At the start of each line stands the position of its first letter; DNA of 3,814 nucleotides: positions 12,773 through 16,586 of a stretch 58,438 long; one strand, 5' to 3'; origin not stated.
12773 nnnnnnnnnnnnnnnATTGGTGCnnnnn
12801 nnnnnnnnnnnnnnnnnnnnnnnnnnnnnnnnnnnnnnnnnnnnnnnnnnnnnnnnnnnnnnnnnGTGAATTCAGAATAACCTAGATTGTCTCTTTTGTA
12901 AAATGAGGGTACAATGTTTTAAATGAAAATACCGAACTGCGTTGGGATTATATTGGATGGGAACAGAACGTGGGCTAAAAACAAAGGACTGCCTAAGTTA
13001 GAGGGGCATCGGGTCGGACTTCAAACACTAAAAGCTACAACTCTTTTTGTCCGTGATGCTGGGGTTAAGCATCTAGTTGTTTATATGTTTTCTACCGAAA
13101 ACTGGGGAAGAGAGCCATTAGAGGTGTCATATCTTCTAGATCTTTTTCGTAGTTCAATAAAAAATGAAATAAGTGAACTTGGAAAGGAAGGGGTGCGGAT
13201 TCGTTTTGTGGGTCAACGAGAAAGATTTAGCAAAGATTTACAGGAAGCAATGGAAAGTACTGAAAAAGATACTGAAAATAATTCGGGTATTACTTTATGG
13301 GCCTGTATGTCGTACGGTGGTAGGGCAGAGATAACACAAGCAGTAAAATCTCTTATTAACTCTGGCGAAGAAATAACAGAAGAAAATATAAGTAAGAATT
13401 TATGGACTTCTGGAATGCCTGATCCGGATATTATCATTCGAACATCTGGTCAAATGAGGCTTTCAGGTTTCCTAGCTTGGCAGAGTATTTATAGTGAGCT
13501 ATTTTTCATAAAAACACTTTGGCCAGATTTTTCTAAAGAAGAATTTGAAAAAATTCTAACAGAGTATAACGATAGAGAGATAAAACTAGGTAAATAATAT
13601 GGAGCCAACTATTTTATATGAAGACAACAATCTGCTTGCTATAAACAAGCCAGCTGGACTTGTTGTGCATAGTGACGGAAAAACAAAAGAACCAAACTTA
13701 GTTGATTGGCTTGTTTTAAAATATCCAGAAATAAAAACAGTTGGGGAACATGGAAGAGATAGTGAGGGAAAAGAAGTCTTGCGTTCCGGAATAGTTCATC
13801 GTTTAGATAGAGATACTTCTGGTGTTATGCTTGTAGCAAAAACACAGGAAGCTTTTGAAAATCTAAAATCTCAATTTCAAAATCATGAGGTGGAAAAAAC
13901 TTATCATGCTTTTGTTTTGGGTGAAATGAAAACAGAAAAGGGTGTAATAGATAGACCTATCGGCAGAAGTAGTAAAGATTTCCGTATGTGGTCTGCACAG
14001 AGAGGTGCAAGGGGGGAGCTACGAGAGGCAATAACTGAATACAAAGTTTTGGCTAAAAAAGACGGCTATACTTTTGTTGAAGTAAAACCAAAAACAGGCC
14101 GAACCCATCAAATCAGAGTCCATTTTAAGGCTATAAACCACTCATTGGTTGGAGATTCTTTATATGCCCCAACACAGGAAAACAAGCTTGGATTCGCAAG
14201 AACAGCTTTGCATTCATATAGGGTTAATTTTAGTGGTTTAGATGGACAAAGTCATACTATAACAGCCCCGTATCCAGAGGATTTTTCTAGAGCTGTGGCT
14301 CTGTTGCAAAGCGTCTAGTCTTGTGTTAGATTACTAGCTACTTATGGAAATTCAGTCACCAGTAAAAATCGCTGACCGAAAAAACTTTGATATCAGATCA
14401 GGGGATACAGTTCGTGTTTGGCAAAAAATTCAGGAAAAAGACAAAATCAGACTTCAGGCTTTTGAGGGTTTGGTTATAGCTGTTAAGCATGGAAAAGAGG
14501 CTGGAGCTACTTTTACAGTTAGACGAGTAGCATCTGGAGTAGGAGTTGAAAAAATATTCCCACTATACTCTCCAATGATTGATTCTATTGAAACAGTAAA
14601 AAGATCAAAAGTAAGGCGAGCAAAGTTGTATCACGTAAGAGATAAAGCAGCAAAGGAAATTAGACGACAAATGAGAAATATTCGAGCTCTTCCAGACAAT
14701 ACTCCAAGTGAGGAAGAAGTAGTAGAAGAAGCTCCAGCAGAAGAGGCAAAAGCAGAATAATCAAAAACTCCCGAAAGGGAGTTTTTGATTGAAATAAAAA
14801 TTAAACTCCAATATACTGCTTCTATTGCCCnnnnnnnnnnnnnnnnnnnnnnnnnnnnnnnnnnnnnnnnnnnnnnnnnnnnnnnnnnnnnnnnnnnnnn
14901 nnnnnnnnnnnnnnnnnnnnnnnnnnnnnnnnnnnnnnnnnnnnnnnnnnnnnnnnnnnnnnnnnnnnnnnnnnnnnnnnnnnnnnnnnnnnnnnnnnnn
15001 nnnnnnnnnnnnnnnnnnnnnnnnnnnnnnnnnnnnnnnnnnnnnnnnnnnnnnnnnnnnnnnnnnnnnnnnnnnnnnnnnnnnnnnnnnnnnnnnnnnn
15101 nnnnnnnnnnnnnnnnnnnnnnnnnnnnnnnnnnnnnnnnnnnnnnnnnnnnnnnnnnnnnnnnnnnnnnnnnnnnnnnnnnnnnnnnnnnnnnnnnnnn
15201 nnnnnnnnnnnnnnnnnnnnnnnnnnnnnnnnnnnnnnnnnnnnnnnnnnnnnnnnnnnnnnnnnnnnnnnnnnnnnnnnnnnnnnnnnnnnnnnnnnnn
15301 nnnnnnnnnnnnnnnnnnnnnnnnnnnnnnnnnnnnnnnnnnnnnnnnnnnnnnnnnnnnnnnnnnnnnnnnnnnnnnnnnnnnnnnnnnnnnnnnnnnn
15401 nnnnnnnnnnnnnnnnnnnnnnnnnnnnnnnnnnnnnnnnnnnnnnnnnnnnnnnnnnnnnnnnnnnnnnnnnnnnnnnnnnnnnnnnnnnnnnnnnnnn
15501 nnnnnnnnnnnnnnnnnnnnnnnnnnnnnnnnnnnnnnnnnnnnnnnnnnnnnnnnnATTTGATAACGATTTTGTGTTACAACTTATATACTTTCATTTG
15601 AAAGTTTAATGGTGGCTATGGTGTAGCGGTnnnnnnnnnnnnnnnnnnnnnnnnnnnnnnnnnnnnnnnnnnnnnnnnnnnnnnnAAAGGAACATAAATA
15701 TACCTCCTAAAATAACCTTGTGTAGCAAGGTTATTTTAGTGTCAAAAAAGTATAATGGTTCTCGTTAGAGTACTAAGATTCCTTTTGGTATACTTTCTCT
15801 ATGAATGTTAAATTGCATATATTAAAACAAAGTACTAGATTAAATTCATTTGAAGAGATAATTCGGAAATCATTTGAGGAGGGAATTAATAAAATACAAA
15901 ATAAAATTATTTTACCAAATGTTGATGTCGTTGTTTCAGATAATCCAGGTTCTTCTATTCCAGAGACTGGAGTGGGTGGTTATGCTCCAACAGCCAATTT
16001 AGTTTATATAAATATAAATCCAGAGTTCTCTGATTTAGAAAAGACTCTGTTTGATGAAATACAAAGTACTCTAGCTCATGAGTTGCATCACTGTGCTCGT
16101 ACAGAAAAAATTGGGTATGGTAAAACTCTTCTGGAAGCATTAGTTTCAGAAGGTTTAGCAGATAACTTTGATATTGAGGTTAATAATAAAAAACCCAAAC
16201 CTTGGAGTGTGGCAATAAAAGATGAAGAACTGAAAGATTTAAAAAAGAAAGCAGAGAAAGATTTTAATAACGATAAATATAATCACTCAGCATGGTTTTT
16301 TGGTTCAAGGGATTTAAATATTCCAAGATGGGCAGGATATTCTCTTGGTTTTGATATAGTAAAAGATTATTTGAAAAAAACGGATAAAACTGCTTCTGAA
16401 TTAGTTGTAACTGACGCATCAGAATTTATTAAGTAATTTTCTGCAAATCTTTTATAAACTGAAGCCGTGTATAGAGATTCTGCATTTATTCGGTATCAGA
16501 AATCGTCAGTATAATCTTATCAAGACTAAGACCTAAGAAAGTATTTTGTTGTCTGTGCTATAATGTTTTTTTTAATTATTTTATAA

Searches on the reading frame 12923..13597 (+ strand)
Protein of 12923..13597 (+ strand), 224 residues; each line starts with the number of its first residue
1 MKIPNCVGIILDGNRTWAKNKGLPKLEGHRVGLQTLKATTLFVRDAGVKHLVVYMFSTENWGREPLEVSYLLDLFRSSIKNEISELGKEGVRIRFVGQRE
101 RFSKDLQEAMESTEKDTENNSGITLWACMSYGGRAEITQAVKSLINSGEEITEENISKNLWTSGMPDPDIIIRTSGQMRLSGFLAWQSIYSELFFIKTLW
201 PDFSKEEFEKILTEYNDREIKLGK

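Call 57: search_protein_families(library=pfam, proteins=[window:12923-13597:+], max_evalue=0.001)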
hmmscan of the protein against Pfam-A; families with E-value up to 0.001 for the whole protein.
window:12923-13597:+ (224 aa): 1 family
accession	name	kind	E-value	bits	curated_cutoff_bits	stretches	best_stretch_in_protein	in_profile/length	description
PF01255.24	Prenyltransf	-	3.2e-75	252.9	27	1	10-223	1-219/219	Putative undecaprenyl diphosphate synthase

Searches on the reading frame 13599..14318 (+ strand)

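Call 57: search_protein_families(library=pfam, proteins=[window:13599-14318:+], max_evalue=0.001)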
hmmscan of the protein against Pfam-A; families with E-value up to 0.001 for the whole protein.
window:13599-14318:+ (239 aa): 1 family
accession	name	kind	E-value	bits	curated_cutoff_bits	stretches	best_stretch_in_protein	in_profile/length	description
PF00849.27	PseudoU_synth_2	-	2.1e-33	116.2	26.8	1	11-177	1-151/152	RNA pseudouridylate synthase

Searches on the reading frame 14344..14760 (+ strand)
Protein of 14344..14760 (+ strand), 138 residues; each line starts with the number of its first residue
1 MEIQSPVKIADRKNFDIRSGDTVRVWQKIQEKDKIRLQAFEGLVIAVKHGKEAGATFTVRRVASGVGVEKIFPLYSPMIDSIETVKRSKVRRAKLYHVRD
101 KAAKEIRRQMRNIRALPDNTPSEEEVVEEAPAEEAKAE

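Call 57: search_protein_families(library=pfam, proteins=[window:14344-14760:+], max_evalue=0.001)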
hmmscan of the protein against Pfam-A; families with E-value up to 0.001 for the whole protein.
window:14344-14760:+ (138 aa): 1 family
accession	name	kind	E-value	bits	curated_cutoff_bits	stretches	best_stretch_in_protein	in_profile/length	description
PF01245.26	Ribosomal_L19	-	2.3e-33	114.9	22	1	14-107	15-107/111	Ribosomal protein L19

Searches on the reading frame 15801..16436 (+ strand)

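Call 57: search_protein_families(library=pfam, proteins=[window:15801-16436:+], max_evalue=0.001)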
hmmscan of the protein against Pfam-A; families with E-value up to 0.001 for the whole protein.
window:15801-16436:+ (211 aa): 2 families
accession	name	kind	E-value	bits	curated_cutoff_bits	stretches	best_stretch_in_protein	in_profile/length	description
PF10026.15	DUF2268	-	2.5e-39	135.3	23.6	1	23-211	3-195/195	Predicted Zn-dependent protease (DUF2268)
PF18958.6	DUF5700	-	2.6e-05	24.2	25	1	65-151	112-204/283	Putative zinc dependent peptidase (DUF5700)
